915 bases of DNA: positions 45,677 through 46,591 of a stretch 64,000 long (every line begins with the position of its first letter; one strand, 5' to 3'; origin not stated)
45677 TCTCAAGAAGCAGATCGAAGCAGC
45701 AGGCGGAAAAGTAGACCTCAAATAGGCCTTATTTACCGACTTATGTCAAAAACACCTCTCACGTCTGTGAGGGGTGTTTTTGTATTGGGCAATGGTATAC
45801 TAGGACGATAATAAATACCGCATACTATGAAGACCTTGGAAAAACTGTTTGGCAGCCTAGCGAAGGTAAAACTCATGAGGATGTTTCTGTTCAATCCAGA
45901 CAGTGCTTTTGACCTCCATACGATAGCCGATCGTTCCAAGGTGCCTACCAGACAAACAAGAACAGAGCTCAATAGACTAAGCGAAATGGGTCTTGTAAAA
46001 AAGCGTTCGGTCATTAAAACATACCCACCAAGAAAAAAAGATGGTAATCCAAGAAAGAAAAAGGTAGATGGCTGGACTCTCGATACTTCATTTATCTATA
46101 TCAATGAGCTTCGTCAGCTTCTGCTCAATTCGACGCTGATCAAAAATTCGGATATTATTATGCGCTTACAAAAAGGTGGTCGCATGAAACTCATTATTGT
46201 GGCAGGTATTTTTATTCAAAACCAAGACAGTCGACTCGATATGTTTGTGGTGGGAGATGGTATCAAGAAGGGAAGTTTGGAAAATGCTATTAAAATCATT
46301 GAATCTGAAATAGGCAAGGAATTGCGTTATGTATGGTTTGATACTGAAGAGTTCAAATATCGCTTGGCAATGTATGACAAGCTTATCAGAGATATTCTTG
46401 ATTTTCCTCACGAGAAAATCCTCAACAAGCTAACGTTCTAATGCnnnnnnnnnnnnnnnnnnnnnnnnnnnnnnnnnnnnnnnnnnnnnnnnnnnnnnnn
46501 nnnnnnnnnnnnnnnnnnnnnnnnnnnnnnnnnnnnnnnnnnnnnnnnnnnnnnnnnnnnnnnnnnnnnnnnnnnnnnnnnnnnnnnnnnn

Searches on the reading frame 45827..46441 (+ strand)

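Call 3: search_protein_families(library=pfam, proteins=[window:45827-46441:+], max_evalue=0.01)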
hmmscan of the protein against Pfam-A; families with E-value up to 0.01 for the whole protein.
window:45827-46441:+ (204 aa): 1 family
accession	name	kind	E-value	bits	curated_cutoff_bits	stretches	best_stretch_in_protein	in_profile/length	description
PF14394.12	DUF4423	-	0.0018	18.6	30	1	24-65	33-73/165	Domain of unknown function (DUF4423)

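Call 4: search_protein_families(library=ncbifam, proteins=[window:45827-46441:+], max_evalue=0.01)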
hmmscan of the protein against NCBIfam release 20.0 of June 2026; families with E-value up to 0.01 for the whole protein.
window:45827-46441:+ (204 aa): 0 families
